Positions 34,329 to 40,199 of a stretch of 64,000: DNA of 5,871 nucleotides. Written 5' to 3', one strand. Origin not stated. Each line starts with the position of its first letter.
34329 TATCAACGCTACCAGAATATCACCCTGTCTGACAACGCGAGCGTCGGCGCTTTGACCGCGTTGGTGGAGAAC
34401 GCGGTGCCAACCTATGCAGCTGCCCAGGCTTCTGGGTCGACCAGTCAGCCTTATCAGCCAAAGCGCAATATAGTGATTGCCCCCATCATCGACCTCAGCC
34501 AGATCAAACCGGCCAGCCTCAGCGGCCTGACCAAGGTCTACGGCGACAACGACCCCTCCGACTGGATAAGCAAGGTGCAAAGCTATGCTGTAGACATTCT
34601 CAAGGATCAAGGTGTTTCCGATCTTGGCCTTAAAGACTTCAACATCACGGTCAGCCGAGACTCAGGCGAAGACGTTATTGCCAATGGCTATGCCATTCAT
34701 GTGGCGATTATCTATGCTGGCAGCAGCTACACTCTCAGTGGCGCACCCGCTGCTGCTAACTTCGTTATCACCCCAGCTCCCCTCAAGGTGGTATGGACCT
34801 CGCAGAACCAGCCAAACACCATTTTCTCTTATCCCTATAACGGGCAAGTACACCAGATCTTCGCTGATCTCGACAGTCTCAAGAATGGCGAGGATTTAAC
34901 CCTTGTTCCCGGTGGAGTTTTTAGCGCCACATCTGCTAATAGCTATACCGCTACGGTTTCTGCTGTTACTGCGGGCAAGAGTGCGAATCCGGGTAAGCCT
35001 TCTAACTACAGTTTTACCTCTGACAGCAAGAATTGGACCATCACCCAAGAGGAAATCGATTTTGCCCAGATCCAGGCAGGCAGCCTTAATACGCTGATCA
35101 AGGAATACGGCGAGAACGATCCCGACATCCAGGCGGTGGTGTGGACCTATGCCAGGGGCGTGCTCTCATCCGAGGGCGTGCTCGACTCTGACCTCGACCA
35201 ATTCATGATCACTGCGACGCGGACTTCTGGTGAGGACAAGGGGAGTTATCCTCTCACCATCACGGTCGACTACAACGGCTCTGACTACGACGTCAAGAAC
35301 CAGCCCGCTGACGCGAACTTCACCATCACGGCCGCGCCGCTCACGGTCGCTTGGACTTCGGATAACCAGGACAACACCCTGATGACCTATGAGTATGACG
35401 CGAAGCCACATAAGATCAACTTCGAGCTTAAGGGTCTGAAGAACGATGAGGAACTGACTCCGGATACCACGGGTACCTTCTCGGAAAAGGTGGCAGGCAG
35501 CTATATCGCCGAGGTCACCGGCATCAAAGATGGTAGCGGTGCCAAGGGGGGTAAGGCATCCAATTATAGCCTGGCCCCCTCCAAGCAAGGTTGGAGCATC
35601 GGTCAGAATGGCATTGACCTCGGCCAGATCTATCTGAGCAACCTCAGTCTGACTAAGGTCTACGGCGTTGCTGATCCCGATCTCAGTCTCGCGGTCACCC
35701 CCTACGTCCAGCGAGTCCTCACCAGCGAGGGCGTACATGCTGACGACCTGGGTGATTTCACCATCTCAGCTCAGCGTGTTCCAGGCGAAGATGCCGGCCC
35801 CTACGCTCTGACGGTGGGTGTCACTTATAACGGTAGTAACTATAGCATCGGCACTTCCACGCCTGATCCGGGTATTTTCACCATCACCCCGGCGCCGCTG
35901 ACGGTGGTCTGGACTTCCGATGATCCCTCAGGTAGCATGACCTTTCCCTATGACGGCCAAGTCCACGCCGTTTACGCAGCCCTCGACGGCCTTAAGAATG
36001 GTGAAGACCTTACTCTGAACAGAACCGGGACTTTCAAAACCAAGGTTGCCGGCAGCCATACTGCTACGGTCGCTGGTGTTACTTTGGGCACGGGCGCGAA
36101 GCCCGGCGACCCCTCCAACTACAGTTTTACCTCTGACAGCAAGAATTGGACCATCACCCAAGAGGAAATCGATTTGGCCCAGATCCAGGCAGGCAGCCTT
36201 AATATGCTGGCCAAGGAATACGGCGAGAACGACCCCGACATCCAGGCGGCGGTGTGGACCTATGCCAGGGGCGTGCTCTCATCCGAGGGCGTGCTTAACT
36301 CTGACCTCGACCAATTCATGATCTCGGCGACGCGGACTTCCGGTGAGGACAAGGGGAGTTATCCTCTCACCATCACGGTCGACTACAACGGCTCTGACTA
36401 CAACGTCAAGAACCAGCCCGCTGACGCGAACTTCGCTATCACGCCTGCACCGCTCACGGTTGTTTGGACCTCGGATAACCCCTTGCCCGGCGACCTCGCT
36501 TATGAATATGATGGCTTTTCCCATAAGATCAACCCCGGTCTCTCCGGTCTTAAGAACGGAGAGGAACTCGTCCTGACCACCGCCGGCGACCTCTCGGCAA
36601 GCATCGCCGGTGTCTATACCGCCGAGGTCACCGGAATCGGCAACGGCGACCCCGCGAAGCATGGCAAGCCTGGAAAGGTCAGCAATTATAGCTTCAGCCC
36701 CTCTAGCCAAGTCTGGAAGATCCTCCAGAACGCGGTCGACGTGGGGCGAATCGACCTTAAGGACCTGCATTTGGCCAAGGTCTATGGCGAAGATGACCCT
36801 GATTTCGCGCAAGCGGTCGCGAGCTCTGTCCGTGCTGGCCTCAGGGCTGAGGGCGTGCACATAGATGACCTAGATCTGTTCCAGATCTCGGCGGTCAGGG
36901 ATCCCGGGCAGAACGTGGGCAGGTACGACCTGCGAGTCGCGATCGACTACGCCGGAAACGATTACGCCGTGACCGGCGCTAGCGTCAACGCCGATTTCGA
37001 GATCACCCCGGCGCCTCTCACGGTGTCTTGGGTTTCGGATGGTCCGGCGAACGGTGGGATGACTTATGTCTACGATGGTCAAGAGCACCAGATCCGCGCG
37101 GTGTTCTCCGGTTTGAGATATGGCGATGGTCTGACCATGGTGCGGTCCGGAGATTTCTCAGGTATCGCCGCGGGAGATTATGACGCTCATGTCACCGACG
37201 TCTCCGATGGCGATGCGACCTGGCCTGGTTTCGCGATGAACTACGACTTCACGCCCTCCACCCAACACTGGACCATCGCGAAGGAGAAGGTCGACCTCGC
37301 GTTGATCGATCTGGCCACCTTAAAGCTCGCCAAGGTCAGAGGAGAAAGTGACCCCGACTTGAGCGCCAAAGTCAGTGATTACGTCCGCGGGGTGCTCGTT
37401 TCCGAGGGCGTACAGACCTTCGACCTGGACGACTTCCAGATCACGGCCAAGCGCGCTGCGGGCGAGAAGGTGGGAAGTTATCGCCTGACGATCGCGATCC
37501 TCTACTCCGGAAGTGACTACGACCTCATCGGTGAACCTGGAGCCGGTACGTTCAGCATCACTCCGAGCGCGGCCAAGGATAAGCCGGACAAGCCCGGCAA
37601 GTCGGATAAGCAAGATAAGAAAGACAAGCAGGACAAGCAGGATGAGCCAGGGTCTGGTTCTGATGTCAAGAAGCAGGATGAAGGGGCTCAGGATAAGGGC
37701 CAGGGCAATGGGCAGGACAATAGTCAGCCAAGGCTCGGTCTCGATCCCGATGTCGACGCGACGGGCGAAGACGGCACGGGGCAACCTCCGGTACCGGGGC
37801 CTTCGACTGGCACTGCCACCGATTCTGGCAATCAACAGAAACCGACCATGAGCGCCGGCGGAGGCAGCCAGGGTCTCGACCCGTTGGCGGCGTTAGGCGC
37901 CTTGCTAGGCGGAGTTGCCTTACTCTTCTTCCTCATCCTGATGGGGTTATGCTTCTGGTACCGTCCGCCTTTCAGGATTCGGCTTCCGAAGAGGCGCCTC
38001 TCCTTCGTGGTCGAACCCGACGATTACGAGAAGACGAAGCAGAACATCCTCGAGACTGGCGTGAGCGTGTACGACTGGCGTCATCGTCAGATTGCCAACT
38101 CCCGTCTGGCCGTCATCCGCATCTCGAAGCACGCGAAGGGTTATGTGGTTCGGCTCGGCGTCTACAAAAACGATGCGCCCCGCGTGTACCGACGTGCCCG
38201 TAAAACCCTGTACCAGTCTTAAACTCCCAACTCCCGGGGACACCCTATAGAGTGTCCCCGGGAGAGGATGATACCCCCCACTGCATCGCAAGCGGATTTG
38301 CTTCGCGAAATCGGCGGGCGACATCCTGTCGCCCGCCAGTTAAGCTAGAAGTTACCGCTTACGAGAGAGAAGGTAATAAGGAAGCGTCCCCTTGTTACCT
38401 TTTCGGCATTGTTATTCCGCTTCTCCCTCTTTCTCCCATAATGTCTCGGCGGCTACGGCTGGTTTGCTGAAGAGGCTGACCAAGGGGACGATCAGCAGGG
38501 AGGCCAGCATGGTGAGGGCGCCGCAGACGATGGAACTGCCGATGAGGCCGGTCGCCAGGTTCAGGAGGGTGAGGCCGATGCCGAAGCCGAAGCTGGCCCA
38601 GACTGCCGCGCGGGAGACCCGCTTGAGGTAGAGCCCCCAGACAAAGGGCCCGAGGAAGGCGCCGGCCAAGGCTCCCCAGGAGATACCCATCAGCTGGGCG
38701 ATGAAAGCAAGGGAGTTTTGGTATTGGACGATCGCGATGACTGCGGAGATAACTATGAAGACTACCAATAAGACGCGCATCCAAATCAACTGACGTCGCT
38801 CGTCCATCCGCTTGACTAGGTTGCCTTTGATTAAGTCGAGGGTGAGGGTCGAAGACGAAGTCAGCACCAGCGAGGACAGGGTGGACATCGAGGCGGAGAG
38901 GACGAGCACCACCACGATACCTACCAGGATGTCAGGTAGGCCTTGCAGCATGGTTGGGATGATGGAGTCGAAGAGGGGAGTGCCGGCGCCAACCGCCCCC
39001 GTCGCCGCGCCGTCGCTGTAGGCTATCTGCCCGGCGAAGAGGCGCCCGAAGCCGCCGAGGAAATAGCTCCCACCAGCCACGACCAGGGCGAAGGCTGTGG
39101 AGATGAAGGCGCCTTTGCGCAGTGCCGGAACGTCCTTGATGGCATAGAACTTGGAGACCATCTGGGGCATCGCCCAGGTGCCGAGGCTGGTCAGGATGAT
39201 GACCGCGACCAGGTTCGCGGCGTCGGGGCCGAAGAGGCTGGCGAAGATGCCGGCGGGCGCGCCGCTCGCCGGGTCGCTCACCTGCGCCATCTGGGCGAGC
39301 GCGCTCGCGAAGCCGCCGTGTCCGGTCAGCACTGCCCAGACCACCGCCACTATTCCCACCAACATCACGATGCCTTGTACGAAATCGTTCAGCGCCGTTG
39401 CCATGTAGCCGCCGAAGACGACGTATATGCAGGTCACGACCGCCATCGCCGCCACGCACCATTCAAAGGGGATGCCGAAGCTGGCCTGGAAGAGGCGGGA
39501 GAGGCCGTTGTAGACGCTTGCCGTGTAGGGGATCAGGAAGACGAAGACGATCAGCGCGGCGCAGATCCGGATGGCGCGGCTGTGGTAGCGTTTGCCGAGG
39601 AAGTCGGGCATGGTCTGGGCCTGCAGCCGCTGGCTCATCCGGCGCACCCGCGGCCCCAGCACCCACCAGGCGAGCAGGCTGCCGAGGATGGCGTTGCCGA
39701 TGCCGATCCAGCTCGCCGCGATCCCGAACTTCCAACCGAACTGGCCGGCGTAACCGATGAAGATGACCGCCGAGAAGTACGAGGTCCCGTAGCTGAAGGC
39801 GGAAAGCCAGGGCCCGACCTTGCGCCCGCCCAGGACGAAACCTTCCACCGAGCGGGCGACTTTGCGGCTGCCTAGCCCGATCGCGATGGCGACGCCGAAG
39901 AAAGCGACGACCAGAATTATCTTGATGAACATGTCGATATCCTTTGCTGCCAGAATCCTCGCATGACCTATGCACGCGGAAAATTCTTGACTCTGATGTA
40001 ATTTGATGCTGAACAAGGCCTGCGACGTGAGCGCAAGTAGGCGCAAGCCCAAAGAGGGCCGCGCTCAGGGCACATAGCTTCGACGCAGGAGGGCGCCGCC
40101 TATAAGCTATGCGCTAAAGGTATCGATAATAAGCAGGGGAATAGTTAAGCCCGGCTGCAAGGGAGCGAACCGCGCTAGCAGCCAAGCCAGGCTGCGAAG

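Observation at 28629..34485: Undescribed ~570-660 aa surface-protein module repeated at least 7 times in three giant paralogues within 64 kb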

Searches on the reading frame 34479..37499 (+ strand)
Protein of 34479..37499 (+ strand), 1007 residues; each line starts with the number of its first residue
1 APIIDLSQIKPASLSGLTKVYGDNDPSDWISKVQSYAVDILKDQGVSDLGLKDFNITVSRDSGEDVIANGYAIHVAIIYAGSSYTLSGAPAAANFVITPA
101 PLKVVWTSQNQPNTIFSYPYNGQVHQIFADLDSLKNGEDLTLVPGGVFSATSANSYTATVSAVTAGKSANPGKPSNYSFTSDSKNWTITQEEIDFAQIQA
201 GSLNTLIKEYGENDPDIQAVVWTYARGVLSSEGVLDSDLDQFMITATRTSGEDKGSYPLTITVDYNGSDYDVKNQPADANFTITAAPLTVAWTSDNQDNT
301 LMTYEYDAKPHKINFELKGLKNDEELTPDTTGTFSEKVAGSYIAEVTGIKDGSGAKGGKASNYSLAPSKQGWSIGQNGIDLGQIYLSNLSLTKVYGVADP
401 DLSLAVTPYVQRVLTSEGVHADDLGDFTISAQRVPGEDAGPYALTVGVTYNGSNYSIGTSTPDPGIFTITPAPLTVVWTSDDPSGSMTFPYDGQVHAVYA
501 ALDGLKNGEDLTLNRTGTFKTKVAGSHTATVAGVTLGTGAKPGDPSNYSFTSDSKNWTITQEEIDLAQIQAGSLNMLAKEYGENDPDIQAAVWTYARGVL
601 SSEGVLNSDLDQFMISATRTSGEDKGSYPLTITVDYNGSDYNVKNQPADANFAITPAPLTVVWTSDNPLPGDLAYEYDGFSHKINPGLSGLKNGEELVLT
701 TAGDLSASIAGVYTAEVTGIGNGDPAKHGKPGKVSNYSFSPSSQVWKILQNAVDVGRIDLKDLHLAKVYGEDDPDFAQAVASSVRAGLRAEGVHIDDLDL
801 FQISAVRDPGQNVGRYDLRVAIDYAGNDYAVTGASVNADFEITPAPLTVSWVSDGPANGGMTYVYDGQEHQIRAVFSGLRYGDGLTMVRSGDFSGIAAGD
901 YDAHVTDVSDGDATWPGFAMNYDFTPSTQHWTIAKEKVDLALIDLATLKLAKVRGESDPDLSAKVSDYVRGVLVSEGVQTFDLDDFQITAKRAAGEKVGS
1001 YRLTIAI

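Call 20: search_protein_families(library=pfam, proteins=[window:34479-37499:+], max_evalue=0.01)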
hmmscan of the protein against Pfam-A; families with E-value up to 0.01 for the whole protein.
window:34479-37499:+ (1007 aa): 2 families
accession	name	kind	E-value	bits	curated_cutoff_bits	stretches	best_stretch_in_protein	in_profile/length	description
PF18676.6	MBG_2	-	2.6e-29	102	25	3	392-459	9-66/72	MBG domain (YGX type)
PF23517.1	WW_TCERG1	-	0.00037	20.1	70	0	652-667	8-23/55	TCERG1 WW domain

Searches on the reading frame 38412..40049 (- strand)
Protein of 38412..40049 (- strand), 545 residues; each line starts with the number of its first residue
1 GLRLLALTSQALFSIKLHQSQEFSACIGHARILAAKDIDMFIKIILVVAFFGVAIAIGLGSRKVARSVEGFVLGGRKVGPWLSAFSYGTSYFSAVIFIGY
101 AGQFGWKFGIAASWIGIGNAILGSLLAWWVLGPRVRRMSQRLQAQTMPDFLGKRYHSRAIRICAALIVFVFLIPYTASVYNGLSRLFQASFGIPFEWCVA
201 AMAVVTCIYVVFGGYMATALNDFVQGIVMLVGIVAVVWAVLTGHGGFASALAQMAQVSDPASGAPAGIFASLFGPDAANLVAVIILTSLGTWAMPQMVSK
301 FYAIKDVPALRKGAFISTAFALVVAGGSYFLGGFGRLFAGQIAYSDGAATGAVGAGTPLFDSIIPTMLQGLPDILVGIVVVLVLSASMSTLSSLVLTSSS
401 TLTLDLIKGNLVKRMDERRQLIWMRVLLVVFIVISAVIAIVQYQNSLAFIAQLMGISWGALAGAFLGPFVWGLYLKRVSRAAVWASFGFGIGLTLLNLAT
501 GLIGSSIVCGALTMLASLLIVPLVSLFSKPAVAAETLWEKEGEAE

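Call 20: search_protein_families(library=pfam, proteins=[window:38412-40049:-], max_evalue=0.01)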
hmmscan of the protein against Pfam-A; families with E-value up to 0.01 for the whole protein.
window:38412-40049:- (545 aa): 1 family
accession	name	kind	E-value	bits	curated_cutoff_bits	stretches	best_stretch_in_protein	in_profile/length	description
PF00474.23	SSF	-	6.6e-58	196.9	22.8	1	71-483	1-400/406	Sodium:solute symporter family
